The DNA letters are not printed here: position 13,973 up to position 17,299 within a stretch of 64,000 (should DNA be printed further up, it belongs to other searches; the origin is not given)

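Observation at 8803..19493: ~10.7 kb integrated plasmid/virus-like element inserted at the gatC operon promoter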

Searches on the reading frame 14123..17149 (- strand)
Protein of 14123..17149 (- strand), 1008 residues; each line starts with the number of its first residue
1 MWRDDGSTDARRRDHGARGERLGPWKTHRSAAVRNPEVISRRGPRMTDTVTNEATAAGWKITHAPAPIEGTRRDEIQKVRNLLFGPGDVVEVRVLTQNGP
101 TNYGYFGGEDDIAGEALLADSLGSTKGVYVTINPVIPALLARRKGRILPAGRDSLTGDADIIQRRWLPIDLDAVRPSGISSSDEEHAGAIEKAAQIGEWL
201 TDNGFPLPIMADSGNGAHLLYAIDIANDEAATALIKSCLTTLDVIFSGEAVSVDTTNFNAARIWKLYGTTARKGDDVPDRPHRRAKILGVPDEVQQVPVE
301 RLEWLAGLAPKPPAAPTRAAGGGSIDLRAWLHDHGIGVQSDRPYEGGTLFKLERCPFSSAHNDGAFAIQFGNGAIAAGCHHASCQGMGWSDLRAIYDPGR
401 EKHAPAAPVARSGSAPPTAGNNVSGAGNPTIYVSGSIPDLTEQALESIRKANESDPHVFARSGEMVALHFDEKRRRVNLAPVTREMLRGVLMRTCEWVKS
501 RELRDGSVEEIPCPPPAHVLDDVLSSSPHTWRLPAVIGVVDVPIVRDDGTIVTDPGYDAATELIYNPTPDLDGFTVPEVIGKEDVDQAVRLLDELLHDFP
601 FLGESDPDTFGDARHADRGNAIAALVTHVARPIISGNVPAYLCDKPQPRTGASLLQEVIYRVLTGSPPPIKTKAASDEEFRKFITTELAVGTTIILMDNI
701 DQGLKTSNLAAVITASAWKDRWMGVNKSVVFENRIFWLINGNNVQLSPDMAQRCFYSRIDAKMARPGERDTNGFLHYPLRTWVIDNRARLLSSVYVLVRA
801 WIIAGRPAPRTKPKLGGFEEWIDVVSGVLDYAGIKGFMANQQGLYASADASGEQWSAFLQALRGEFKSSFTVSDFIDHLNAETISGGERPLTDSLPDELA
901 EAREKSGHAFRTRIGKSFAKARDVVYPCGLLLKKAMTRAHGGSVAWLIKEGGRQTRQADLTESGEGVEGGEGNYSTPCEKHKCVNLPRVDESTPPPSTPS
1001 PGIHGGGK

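Call 7: search_protein_families(library=pfam, proteins=[window:14123-17149:-], max_evalue=0.1)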
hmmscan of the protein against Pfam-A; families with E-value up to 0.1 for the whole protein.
window:14123-17149:- (1008 aa): 0 families

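Call 8: search_protein_families(library=phrogs, proteins=[window:14123-17149:-], max_evalue=0.01)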
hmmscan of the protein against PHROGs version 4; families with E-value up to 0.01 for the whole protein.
window:14123-17149:- (1008 aa): 3 families
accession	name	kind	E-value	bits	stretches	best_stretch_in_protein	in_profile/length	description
phrog_10537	-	unknown function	6.7e-60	204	1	446-850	739-1132/1229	-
phrog_29234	-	unknown function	2.6e-40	139.2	1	399-835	327-746/887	-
phrog_19930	-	DNA, RNA and nucleotide metabolism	2.8e-28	99.6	1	530-864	476-793/865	DNA polymerase/primase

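Call 9: search_protein_families(library=ncbifam, proteins=[window:14123-17149:-], max_evalue=0.01)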
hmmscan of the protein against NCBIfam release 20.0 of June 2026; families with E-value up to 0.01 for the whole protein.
window:14123-17149:- (1008 aa): 0 families

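Call 10: search_solved_structures(query=window:14123-17149:-, max_evalue=1, show_alignments=2)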
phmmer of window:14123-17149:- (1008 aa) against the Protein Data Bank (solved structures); distinct sequences matched with E-value up to 1: 2.
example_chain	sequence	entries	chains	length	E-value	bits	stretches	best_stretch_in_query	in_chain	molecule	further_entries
8p1s_A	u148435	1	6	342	0.65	10.9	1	826-882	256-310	Bifidobacterium asteroides alpha-L-fucosidase (TT1819)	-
8p1r_A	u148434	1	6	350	0.67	10.8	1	826-882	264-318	Bifidobacterium asteroides alpha-L-fucosidase (TT1819) catalytic mutant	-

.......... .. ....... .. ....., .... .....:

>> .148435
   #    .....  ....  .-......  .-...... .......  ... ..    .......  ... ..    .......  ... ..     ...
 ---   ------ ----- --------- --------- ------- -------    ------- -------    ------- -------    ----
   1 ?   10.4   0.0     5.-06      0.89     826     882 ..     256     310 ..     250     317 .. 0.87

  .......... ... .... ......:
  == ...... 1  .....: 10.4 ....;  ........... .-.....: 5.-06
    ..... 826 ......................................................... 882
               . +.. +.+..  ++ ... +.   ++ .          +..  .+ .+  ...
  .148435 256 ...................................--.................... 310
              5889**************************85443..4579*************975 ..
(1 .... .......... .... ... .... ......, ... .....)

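Call 20: search_dna_similar(query=window:14123-17149:-, collection=phages, mode=protein, max_rows=25)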
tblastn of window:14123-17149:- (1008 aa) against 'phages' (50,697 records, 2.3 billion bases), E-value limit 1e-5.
Records with a match: 64; places in all: 64; records where one place covers at least 80% of the query: 0.
Best place of each record, by identity: <60% 64.
By first word of the organism name: Caulobacter 39; Brevundimonas 8; Bacteriophage 2; Actinoplanes 2; Ruegeria 2; Bertelyvirus 2; Caudoviricetes 1; Rhodobacter 1; Mesorhizobium 1; Bacteroides 1; and 5 more.
By host as written in the record: Caulobacter vibrioides CB15 22; Brevundimonas pondensis LVF1 6; Caulobacter crescentus 6; Caulobacter vibrioides 6; Caulobacter crescentus NA1000 6; - 5; Ruegeria pomeroyi DSS-3 3; Methanosarcinales 1; and 9 more.
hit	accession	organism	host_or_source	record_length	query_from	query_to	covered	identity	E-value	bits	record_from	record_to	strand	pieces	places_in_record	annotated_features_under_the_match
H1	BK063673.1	Caudoviricetes sp. vir525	Methanosarcinales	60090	429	955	52%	32.8%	3e-77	284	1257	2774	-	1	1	hypothetical protein (x2)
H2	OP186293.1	Rhodobacter phage RcXuper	Rhodobacter capsulatus YW1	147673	439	865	42%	30.7%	2e-45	185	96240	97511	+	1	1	hypothetical protein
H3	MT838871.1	Bacteriophage sp.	human fecal samples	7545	81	449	37%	32.5%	3e-44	181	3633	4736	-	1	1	record has no annotation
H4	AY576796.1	Actinoplanes phage phiAsp2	-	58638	473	866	39%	29.8%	3e-42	175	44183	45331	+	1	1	pas55: Pas55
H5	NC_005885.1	Actinoplanes phage phiAsp2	Actinoplanes sp. SN223/29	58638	473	866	39%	29.8%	3e-42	175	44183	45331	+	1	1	Pas55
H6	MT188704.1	Mesorhizobium phage Cp1R7A-A1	Mesorhizobium loti R7ANS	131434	481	882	40%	29.1%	1e-31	140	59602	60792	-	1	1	hypothetical protein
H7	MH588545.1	Caulobacter phage CcrPW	Caulobacter vibrioides CB15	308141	441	852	41%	28.1%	2e-32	143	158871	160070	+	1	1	PE-PGRS family protein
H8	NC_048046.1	Caulobacter phage CcrPW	Caulobacter vibrioides CB15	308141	441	852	41%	28.1%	2e-32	143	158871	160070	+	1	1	PE-PGRS family protein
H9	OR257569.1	Ruegeria phage RpAliso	Ruegeria pomeroyi DSS-3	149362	534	861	33%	34.1%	2e-46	189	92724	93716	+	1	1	hypothetical protein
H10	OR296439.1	Bacteroides phage C3_41T2LP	Bacteroides uniformis MB20-41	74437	88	403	31%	35.4%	3e-49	197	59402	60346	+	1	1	DNA directed DNA polymerase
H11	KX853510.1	Virus Rctr197k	enrichment culture DAMO/AAA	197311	485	837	35%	30.7%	1e-39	167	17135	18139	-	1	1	putative ATPase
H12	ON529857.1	Brevundimonas phage vB_BpoS-Kikimora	Brevundimonas pondensis LVF1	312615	444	860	41%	25.8%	7e-30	135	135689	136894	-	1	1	hypothetical protein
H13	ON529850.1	Brevundimonas phage vB_BpoS-Gurke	Brevundimonas pondensis LVF1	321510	444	860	41%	25.8%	9e-30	134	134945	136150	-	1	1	hypothetical protein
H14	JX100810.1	Caulobacter phage CcrColossus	Caulobacter crescentus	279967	505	852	35%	30.5%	1e-31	140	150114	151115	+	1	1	hypothetical protein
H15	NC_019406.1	Caulobacter phage CcrColossus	Caulobacter crescentus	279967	505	852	35%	30.5%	1e-31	140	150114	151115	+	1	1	hypothetical protein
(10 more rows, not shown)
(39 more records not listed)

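Call 25: find_related_loci(query=window:14123-17149:-, collection=viral_contigs, flank=10000)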
Query window:14123-17149:- (1008 aa) in viral_contigs; peptide patterns used: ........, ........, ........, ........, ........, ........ (x = any residue, [..] = any of these).
1 stretches matched a pattern, but none encodes a relative of the query by tblastn (E <= 1e-3).

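Call 26: find_homologous_proteins(query=window:14123-17149:-, max_evalue=0.00001)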
Query window:14123-17149:- (1008 aa): 1989 proteins with E <= 0.00001 among 8000 candidates; the best 120 are listed.
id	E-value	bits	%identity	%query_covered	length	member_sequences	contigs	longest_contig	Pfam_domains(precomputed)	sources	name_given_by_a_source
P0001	0.0e+0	2228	100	96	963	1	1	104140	-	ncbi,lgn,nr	ncbi:MAG: hypothetical protein JXA08_05085 [Methanomicrobiaceae archaeon]|nr:hypothetical protein [M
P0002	4.6e-261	887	49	88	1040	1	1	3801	-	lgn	-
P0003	1.7e-207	710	42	86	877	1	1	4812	-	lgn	-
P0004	1.8e-186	640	41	88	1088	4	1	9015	-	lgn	-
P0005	5.3e-185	635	41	86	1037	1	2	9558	-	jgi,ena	-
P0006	1.3e-181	624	41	85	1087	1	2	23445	-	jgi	jgi:hypothetical protein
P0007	2.3e-181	623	41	85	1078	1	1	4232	-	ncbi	ncbi:MAG: hypothetical protein WC277_08125, partial [Bacilli bacterium]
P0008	2.6e-181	623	41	85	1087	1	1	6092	-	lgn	-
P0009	2.6e-181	623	41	85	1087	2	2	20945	-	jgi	jgi:hypothetical protein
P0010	2.3e-180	620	40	88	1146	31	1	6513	-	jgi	jgi:hypothetical protein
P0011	2.2e-177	610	40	87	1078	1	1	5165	-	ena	-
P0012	4.2e-177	609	40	88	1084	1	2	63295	-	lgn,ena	-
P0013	6.2e-177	609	40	88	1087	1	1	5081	-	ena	-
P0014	1.8e-175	604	40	86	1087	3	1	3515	-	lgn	-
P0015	2.4e-175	603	40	83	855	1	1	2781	-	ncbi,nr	ncbi:MAG: hypothetical protein PHD35_12540, partial [Synergistaceae bacterium]|nr:hypothetical prote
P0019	1.9e-173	597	38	94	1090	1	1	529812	-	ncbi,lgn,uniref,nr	ncbi:hypothetical protein [Methanoculleus sp. 7T]|uniref:hypothetical protein n=1 Tax=Methanoculleus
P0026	1.0e-170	588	40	88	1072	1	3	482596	-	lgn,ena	-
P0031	2.8e-164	567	37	93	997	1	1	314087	-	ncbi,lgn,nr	ncbi:MAG: hypothetical protein HPY61_01630 [Methanotrichaceae archaeon]|nr:hypothetical protein [Met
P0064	2.1e-137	478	37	79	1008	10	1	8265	-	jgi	-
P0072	3.5e-124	434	62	33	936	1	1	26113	PF27228.1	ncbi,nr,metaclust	ncbi:MAG: hypothetical protein APR53_04945 [Methanoculleus sp. SDB]|nr:MAG: hypothetical protein APR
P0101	9.7e-115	403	59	32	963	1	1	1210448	PF27228.1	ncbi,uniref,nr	ncbi:hypothetical protein ABH15_07555 [Methanoculleus taiwanensis]|uniref:Uncharacterized protein n=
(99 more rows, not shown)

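Call 27: find_encoding_contigs(protein=P0019, flank=10000, max_places=3)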
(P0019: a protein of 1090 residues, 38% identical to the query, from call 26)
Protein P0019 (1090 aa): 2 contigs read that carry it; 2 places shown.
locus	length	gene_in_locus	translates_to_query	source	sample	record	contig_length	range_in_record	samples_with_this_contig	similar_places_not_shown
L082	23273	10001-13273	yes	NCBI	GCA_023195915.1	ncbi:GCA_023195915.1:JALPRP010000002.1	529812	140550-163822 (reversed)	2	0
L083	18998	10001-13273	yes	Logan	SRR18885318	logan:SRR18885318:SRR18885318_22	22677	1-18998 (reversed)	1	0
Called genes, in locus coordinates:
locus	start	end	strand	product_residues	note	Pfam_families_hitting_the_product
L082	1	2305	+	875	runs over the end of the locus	PF04851:ResIII (weak), PF00270:DEAD, PF00271:Helicase_C, PF19306:WHD_Lhr, PF08494:DEAD_assoc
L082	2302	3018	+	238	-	PF00149:Metallophos (weak)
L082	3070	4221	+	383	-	PF23500:DUF7133, PF22807:TrAA12, PF07995:GSDH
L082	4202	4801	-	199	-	PF18955:DUF5698, PF10035:DUF2179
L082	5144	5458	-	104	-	PF22277:EncFtn-like, PF02915:Rubrerythrin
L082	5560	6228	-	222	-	PF02525:Flavodoxin_2, PF03358:FMN_red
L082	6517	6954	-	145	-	PF00254:FKBP_C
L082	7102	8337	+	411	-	PF00589:Phage_integrase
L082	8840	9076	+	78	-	-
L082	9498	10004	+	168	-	PF05869:Dam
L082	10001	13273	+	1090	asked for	-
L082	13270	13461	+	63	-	-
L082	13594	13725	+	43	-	-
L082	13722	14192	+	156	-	-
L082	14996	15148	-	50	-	-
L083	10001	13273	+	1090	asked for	-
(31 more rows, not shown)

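Call 28: find_encoding_contigs(protein=P0031, flank=10000, max_places=3)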
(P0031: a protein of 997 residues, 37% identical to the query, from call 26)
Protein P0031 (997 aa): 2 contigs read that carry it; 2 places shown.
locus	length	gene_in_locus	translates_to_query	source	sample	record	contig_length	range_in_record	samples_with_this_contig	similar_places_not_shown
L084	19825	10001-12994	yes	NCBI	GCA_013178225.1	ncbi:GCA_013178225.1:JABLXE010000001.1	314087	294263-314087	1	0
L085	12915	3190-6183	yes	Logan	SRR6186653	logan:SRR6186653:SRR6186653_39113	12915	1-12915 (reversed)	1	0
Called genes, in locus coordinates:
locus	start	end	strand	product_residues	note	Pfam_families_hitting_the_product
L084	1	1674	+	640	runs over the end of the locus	PF02384:N6_Mtase (weak), PF20473:MmeI_Mtase, PF07669:Eco57I (weak)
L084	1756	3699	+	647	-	PF07669:Eco57I, PF02384:N6_Mtase (weak), PF12950:TaqI_C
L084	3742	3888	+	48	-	-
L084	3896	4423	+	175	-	PF00583:Acetyltransf_1 (weak), PF13673:Acetyltransf_10 (faint), PF13508:Acetyltransf_7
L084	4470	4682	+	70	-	-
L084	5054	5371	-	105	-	-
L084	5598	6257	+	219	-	PF23023:Anti-Pycsar_Apyc1, PF00753:Lactamase_B, PF12706:Lactamase_B_2 (weak)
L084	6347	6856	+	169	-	-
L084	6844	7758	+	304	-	PF02899:Phage_int_SAM_1, PF13102:Phage_int_SAM_5 (weak), PF13495:Phage_int_SAM_4 (weak), PF00589:Phage_integrase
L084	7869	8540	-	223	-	-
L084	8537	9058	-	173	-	-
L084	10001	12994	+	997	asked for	-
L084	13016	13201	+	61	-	-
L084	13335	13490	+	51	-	-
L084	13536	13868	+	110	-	-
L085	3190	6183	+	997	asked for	-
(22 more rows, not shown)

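Call 29: find_encoding_contigs(protein=P0026, flank=10000, max_places=3)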
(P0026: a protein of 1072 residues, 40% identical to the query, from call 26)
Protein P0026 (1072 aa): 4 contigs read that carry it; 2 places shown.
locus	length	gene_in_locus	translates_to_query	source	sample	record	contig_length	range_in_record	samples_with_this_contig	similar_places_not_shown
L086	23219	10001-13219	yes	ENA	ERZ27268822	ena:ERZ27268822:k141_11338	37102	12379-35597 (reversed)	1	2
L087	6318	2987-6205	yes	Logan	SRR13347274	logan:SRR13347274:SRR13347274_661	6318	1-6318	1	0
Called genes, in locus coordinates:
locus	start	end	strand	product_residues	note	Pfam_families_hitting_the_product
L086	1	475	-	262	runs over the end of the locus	PF02775:TPP_enzyme_C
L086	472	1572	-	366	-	PF01855:POR_N, PF17147:PFOR_II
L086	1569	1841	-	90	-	PF00037:Fer4, PF12797:Fer4_2 (weak), PF12837:Fer4_6, PF13237:Fer4_10 (weak), PF14697:Fer4_21 (faint), PF12800:Fer4_4 (faint), PF12838:Fer4_7 (weak), PF13187:Fer4_9 (faint), +1 more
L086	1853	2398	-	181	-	PF05683:Fumerase_C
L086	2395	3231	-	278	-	PF05681:Fumerase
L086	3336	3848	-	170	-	PF00252:Ribosomal_L16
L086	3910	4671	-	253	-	PF00005:ABC_tran, PF00004:AAA (faint), PF13304:AAA_21 (faint)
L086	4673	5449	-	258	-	PF00528:BPD_transp_1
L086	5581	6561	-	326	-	PF13379:NMT1_2, PF09084:NMT1, PF12974:Phosphonate-bd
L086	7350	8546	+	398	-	PF00589:Phage_integrase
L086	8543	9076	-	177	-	-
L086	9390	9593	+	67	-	-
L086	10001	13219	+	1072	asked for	-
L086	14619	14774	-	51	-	-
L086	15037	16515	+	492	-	PF00206:Lyase_1, PF14698:ASL_C2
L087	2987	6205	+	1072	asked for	-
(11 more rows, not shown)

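Call 31: search_solved_structures(query=A1, max_evalue=10, show_alignments=3)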
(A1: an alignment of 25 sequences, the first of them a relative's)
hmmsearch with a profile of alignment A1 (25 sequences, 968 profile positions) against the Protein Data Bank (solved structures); distinct sequences matched with E-value up to 10: 2.
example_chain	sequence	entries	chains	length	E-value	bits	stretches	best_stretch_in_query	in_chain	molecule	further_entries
1jyo_E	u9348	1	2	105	0.29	12.4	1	775-832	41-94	protein tyrosine phosphatase SptP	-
8vdb_A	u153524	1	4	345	2.2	9.5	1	140-172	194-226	Beta-ketoacyl-[acyl-carrier-protein] synthase III 2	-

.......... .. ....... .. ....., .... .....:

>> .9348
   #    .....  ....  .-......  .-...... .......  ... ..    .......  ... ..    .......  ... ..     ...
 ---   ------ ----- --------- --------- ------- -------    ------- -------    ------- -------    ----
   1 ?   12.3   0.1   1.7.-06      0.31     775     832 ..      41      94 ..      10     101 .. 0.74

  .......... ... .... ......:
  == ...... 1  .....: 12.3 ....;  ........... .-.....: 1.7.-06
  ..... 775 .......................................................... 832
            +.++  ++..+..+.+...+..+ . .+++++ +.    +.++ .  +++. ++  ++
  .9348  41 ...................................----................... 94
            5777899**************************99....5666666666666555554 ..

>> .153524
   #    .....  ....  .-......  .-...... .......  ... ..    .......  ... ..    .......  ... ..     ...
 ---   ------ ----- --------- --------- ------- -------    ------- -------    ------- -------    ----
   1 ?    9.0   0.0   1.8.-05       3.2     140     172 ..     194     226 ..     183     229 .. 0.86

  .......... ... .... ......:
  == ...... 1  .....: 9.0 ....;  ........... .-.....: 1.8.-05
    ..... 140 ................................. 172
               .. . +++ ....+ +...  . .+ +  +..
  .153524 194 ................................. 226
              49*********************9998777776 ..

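Call 32: search_protein_families(library=pfam, alignment_id=A1, max_evalue=0.01)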
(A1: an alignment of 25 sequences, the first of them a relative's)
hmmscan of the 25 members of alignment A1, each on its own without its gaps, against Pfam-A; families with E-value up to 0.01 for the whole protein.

A. member 1, P0001 (963 aa): 0 families

B. families by the number of members that match (of 25 scanned): 2 families
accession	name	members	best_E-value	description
PF21686.3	LigD_Prim-Pol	1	0.0016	LigD, primase-polymerase domain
PF21923.1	BON_like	1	0.0061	BON-like domain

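Call 46: get_annotated_region(hit=H1, flank=6000)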
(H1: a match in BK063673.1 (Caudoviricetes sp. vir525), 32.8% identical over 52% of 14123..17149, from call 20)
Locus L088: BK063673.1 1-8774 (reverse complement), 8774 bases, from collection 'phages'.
description: TPA_asm: Caudoviricetes sp. vir525 genomic sequence.
organism: Caudoviricetes sp. vir525 (NCBI taxid 3068363)
taxonomy: Viruses; Duplodnaviria; Heunggongvirae; Uroviricota; Caudoviricetes
host: Methanosarcinales; source: iso-alkane-degrading methanogenic enrichment culture; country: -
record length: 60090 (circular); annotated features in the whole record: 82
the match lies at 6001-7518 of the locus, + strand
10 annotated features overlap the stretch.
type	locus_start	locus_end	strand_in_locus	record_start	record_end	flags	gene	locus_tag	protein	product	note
CDS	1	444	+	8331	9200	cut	-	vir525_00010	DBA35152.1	hypothetical protein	-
CDS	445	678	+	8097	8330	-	-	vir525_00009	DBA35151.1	hypothetical protein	-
CDS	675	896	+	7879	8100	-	-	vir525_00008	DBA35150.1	hypothetical protein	-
CDS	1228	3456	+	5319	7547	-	-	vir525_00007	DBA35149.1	DNA helicase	phrog_16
CDS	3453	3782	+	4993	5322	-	-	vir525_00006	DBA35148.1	nucleoside 2-deoxyribosyltransferase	phrog_355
CDS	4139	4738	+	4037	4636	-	-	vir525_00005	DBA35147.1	hypothetical protein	-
CDS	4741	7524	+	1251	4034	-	-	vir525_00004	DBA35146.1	hypothetical protein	phrog_10537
CDS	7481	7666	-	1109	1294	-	-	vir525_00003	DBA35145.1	hypothetical protein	-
CDS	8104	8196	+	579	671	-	-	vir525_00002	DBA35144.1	hypothetical protein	-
CDS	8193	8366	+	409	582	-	-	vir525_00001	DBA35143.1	hypothetical protein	-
